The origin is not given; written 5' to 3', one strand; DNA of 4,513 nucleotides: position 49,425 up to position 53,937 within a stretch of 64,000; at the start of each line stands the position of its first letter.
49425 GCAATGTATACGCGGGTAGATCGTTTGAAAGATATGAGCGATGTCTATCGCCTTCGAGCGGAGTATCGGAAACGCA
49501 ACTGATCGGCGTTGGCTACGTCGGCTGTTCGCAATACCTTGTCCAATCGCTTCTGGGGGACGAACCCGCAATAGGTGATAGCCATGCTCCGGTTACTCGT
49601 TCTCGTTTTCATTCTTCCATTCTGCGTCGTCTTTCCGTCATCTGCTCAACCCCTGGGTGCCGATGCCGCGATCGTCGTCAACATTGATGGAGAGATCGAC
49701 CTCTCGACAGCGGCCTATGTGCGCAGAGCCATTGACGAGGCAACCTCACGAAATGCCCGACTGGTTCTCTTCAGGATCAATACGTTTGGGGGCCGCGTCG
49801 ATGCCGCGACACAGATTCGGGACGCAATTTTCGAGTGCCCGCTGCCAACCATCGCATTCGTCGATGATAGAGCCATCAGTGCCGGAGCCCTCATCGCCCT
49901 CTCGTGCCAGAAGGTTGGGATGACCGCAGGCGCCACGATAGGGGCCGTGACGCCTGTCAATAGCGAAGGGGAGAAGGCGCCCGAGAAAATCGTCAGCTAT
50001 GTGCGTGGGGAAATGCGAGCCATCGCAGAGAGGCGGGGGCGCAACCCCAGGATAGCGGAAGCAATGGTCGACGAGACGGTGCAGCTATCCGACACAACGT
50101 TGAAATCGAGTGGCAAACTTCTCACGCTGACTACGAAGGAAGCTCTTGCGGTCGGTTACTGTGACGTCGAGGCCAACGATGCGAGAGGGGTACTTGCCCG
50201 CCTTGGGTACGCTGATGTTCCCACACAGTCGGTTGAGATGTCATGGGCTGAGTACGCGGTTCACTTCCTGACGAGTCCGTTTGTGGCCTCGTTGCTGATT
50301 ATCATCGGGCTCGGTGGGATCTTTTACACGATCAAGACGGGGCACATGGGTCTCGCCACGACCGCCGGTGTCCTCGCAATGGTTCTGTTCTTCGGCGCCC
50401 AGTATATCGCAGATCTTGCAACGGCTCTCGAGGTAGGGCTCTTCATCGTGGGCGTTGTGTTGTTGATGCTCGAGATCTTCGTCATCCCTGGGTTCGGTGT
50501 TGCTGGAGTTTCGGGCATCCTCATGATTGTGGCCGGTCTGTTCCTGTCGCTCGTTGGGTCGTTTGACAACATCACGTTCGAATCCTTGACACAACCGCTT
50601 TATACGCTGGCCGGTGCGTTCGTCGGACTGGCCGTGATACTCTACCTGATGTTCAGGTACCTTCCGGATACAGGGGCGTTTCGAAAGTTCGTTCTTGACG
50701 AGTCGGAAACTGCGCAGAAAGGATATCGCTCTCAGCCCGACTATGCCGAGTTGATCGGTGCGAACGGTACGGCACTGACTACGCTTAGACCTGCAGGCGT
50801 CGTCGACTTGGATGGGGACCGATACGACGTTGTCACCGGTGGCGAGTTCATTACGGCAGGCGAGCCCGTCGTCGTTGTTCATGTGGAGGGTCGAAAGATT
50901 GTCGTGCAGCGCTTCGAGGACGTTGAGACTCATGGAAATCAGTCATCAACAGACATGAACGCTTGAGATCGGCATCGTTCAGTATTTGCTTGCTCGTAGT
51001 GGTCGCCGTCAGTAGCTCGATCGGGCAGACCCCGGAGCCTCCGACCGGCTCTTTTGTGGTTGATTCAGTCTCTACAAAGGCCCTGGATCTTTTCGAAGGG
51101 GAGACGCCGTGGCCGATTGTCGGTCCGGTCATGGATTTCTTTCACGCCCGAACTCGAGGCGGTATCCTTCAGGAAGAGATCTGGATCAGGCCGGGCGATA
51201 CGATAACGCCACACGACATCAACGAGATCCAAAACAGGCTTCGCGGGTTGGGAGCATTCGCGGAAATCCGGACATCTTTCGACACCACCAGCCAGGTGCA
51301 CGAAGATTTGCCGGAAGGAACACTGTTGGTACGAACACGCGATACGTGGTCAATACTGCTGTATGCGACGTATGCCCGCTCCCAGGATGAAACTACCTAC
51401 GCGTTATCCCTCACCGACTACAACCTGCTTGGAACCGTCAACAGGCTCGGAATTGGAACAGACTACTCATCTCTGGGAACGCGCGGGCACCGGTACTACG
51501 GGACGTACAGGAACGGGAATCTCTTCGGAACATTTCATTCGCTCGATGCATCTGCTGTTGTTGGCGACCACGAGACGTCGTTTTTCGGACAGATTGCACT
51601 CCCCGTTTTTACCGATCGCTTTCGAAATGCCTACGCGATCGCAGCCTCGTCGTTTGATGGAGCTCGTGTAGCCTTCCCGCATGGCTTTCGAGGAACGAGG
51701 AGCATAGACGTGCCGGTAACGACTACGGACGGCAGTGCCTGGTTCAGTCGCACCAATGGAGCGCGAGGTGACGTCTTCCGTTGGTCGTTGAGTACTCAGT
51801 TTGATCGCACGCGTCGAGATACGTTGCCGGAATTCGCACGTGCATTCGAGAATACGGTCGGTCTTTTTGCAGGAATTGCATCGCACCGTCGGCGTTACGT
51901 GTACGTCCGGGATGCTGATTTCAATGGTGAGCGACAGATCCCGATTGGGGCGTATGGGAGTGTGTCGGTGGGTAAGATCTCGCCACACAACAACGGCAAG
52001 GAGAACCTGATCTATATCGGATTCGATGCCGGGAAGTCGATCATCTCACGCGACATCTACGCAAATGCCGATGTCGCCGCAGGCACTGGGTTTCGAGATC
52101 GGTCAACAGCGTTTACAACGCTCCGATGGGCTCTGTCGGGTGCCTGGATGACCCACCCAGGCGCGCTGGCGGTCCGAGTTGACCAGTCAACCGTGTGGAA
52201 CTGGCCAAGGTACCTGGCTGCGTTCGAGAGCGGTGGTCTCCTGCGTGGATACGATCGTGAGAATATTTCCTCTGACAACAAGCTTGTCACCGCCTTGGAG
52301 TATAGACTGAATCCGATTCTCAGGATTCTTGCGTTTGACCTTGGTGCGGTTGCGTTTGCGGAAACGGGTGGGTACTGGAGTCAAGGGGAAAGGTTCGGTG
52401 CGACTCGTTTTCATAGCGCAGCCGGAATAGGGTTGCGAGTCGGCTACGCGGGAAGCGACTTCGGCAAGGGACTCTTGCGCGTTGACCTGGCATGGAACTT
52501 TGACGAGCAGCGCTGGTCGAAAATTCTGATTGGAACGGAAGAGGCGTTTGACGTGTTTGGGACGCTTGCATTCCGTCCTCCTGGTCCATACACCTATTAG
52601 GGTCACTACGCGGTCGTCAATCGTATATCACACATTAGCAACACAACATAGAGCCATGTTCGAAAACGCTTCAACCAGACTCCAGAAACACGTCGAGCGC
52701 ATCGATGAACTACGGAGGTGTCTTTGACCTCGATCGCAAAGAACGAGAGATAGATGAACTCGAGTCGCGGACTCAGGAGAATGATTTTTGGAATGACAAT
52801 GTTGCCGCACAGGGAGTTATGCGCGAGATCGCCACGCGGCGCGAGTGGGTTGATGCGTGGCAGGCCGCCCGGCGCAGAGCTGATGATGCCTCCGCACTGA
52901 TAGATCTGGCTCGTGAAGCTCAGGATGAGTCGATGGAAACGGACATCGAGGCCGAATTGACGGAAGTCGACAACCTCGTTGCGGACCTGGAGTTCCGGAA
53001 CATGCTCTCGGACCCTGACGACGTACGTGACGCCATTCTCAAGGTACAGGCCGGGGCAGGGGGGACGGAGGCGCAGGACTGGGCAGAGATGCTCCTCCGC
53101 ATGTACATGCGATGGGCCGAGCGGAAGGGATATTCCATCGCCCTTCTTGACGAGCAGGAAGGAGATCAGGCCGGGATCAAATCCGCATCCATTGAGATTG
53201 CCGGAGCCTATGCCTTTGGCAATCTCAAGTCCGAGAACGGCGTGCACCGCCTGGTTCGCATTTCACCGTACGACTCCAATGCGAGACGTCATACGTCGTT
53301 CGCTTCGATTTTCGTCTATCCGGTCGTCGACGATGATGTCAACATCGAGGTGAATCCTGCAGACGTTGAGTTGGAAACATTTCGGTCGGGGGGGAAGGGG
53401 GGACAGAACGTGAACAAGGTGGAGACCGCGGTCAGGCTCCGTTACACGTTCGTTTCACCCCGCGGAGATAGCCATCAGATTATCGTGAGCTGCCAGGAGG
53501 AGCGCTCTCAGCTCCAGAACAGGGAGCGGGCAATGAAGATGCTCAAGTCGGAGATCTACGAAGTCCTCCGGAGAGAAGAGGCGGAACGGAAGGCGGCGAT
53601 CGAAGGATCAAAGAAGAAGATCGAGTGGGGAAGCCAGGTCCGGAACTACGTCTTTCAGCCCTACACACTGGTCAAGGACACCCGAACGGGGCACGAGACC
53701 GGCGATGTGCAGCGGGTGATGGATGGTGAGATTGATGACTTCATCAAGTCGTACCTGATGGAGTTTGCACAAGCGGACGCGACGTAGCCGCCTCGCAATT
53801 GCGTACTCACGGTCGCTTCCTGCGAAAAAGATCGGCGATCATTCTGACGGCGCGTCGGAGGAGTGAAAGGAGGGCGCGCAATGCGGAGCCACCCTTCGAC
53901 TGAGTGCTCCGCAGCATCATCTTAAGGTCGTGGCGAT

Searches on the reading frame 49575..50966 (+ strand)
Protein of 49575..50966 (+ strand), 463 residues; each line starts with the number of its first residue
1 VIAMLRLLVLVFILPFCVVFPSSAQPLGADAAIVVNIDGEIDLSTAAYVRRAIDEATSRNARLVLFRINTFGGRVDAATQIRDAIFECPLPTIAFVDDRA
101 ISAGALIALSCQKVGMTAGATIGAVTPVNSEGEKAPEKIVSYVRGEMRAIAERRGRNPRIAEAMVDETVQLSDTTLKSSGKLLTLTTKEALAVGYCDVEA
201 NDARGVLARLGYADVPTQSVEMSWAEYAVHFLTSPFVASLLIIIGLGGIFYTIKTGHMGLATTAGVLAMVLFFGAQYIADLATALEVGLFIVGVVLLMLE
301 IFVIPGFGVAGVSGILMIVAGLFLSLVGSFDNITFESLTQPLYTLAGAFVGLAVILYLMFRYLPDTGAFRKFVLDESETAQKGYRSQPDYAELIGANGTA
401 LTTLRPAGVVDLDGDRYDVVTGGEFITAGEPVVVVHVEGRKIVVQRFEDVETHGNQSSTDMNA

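Call 12: search_protein_families(library=pfam, proteins=[window:49575-50966:+])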
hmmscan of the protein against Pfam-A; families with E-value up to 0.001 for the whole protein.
window:49575-50966:+ (463 aa): 4 families
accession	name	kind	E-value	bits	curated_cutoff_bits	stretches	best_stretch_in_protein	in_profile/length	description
PF25145.1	NfeD1b_N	-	1.5e-50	171.9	40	1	34-215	4-184/189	NfeD1b, N-terminal domain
PF24961.1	NfeD_membrane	-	5.2e-21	75.3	26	1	237-360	2-118/119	NfeD integral membrane domain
PF01957.25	NfeD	-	4.8e-14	52.7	29.1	1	391-446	2-57/57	NfeD-like C-terminal, partner-binding domain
PF01972.22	SDH_protease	-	4.9e-07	29.5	31.3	1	45-128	77-158/286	ClpP-like SDH-type serine proteinase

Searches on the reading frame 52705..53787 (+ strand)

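Call 12: search_protein_families(library=pfam, proteins=[window:52705-53787:+])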
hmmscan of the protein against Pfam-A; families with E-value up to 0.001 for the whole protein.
window:52705-53787:+ (360 aa): 2 families
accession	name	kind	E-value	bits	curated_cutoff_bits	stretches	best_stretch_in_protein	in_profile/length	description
PF03462.23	PCRF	-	3.9e-57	193.6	24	1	13-202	2-194/194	PCRF domain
PF00472.26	RF-1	-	1.9e-35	121.8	35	1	211-327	2-116/116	RF-1 domain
